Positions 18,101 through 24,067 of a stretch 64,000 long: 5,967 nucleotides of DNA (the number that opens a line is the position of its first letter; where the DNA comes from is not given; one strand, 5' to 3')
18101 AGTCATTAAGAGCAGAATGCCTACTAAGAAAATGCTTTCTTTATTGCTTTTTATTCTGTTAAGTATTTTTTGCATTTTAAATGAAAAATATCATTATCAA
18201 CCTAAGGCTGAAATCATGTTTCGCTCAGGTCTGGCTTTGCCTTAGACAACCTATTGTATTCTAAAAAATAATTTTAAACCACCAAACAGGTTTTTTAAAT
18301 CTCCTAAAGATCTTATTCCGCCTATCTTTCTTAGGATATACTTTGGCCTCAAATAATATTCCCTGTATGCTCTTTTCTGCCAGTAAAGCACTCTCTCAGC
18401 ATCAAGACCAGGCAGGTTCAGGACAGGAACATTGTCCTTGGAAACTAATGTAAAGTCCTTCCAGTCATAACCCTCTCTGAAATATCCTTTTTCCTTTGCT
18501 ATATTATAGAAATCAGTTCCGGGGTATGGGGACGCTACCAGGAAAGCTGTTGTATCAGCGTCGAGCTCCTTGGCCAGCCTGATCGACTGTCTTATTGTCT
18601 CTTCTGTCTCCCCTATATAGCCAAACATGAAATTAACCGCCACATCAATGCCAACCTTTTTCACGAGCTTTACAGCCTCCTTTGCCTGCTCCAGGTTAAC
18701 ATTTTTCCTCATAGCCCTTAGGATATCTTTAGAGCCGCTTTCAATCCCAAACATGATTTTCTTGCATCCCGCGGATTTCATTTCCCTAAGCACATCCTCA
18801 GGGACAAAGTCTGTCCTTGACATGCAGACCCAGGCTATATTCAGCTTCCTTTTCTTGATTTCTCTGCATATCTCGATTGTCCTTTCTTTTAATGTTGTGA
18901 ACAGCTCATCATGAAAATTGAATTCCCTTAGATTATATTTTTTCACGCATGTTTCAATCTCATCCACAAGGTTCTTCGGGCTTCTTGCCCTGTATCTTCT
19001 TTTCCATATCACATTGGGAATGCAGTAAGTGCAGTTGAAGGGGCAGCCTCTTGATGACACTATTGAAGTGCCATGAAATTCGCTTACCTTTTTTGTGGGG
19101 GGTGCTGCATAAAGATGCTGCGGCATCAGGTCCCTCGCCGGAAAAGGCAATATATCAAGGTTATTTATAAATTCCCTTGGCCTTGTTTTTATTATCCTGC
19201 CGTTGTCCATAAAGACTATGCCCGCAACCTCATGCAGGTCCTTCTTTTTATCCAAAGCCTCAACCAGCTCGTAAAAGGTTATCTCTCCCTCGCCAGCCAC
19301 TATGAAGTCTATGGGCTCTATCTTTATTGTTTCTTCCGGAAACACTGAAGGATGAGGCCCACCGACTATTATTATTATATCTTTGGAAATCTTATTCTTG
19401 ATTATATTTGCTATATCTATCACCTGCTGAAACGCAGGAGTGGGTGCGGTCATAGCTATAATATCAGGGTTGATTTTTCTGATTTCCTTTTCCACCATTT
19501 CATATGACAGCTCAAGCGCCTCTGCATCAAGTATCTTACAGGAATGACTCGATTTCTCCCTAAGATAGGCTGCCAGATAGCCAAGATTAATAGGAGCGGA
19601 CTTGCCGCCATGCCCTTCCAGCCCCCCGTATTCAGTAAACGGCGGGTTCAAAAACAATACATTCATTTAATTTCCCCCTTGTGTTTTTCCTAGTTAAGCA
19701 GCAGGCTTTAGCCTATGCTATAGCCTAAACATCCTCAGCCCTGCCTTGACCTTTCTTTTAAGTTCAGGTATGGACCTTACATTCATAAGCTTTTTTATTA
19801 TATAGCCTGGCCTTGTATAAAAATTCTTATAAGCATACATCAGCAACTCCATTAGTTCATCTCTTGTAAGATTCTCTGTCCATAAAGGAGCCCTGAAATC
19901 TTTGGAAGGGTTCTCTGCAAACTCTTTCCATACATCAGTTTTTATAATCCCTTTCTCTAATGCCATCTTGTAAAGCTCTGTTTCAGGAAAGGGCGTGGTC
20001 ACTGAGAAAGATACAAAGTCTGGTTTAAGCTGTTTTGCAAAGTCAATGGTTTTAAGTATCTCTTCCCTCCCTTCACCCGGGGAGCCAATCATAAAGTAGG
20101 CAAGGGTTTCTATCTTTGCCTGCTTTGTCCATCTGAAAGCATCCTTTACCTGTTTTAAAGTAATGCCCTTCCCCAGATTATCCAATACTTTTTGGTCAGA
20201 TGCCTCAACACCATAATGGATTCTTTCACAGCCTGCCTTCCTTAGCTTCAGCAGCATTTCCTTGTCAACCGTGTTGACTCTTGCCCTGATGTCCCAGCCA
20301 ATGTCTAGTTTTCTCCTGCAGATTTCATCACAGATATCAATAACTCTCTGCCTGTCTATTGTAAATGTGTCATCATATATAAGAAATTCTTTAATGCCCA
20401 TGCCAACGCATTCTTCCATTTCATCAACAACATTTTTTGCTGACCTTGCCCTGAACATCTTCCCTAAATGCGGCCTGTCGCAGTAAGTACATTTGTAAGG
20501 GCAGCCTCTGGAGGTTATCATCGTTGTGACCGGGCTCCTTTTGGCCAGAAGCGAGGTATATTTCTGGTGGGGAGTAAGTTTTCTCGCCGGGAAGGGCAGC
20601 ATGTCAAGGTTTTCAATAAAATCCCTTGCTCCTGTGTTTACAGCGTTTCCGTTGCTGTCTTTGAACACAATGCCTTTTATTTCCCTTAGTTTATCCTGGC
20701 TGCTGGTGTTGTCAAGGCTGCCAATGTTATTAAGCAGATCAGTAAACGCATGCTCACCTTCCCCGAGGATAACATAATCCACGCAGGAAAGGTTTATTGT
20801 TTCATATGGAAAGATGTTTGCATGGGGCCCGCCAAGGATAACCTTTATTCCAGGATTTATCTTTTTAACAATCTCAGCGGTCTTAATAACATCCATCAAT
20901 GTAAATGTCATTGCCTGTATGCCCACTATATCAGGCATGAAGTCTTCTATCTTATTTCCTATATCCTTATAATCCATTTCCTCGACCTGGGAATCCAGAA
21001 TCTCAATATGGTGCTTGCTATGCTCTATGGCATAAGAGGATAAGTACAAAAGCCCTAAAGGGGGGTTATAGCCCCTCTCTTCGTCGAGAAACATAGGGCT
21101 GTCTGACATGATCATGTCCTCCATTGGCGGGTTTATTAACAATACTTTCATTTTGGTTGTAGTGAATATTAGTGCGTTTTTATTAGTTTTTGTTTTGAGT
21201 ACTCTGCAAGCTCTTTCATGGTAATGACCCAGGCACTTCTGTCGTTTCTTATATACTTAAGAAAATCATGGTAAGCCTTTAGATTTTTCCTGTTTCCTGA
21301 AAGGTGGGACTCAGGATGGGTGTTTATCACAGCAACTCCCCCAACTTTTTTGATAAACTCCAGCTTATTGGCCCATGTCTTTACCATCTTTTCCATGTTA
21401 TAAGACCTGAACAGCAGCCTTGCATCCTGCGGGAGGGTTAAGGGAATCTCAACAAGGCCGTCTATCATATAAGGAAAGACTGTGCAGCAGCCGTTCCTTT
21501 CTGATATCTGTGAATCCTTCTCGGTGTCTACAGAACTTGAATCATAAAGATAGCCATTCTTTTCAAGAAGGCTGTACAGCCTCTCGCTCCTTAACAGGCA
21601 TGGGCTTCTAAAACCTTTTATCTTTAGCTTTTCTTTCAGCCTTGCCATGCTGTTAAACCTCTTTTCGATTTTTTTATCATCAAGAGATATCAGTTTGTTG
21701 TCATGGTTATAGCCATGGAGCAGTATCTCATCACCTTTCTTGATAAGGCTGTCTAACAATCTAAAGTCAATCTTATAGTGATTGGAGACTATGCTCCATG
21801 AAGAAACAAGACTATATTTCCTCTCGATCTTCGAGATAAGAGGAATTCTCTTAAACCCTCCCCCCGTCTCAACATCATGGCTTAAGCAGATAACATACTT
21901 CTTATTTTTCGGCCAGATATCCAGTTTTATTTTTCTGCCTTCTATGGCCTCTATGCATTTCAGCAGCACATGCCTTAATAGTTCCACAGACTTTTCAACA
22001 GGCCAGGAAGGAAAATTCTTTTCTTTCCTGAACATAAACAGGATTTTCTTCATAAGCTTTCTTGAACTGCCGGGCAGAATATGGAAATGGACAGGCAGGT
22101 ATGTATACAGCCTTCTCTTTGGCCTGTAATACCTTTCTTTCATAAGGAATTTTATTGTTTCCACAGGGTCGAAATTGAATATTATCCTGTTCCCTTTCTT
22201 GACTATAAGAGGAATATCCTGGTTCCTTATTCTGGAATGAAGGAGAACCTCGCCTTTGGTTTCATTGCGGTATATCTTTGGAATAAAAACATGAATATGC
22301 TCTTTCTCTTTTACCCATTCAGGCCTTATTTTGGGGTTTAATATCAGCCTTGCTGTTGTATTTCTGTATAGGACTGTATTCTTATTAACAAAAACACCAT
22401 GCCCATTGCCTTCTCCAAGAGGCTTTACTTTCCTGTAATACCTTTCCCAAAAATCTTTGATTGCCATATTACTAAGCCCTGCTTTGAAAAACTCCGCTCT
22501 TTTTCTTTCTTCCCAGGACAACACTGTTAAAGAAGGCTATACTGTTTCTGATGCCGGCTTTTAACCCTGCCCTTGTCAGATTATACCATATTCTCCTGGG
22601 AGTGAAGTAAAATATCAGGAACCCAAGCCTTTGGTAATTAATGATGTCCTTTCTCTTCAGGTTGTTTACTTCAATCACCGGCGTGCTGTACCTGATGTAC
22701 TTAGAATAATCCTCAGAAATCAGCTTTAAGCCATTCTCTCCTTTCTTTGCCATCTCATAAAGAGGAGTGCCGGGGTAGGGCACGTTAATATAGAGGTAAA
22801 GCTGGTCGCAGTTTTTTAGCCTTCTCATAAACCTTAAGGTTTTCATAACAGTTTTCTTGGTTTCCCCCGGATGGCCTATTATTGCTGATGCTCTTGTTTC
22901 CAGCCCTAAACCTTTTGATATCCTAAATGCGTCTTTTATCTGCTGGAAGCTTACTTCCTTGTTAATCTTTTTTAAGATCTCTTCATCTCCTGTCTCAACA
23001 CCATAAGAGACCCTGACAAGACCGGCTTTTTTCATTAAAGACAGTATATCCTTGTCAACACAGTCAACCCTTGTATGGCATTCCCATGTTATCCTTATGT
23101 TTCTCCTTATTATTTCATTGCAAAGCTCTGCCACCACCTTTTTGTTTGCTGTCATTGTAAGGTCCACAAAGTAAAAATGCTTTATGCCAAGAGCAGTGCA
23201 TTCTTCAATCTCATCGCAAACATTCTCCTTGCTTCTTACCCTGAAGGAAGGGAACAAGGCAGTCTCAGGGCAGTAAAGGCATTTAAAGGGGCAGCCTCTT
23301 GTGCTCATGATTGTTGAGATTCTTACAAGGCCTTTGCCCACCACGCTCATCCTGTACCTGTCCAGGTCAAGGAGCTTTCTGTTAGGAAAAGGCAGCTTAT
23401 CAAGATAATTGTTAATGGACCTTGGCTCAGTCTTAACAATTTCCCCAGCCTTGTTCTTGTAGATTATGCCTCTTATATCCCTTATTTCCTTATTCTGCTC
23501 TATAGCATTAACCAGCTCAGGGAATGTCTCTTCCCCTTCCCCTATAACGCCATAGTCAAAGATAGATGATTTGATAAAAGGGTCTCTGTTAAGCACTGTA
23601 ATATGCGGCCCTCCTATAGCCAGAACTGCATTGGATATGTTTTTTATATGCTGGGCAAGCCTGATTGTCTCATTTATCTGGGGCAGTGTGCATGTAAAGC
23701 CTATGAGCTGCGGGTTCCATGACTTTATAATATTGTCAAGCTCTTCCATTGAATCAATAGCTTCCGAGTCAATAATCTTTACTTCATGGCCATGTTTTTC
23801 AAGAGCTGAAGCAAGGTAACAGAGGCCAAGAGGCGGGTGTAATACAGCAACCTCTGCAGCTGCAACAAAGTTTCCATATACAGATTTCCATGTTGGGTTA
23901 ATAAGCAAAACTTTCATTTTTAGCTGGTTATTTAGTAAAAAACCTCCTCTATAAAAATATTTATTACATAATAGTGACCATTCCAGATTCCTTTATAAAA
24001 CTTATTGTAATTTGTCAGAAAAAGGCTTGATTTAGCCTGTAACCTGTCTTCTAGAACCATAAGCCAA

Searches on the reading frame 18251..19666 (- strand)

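Call 60: search_protein_families(library=pfam, proteins=[window:18251-19666:-], max_evalue=0.00001)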
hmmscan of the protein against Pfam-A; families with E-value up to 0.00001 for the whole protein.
window:18251-19666:- (471 aa): 2 families
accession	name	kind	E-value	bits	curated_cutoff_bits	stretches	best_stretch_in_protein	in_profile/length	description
PF04055.27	Radical_SAM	-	2.7e-30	106.2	29.5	1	202-364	1-165/166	Radical SAM superfamily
PF02310.24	B12-binding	-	8.6e-22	77.7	32.1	1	21-134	10-120/121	B12 binding domain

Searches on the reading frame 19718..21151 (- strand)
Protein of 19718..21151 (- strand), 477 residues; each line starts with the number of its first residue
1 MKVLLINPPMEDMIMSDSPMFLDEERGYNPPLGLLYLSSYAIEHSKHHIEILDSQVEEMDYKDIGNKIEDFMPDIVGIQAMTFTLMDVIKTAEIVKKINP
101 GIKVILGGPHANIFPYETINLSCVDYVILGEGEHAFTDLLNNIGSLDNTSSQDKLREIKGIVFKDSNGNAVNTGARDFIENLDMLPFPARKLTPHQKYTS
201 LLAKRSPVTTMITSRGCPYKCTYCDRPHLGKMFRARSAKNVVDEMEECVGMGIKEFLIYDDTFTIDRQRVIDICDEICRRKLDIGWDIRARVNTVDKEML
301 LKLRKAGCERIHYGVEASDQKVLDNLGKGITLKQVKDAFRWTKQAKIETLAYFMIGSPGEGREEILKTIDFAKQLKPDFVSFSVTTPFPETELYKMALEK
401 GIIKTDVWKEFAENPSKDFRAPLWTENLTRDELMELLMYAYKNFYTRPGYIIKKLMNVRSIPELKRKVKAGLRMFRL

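Call 60: search_protein_families(library=pfam, proteins=[window:19718-21151:-], max_evalue=0.00001)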
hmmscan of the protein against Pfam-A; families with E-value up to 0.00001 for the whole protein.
window:19718-21151:- (477 aa): 2 families
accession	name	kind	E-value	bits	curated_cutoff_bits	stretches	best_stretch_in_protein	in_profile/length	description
PF04055.27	Radical_SAM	-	1.8e-27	97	29.5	1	211-372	1-166/166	Radical SAM superfamily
PF02310.24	B12-binding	-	5.1e-24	84.9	32.1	1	27-139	10-120/121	B12 binding domain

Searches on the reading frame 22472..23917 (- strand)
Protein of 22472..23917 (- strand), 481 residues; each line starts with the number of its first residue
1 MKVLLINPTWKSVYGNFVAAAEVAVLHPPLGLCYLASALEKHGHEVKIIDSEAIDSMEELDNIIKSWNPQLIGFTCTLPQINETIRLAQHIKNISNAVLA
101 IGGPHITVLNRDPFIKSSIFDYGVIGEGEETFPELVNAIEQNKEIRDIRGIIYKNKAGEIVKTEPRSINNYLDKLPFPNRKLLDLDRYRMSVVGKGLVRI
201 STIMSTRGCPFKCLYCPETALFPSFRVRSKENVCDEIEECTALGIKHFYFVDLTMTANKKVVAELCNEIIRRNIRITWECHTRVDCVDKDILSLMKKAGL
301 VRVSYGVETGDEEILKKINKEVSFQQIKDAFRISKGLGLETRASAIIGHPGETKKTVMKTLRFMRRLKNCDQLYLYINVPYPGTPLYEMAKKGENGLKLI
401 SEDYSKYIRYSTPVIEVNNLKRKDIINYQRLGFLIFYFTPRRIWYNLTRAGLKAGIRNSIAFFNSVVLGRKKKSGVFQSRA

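Call 60: search_protein_families(library=pfam, proteins=[window:22472-23917:-], max_evalue=0.00001)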
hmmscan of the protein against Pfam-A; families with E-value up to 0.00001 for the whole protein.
window:22472-23917:- (481 aa): 2 families
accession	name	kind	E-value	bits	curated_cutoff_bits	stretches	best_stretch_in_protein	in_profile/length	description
PF04055.27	Radical_SAM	-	2.6e-27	96.4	29.5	1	205-363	3-165/166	Radical SAM superfamily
PF02310.24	B12-binding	-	5.8e-22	78.2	32.1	1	19-136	4-121/121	B12 binding domain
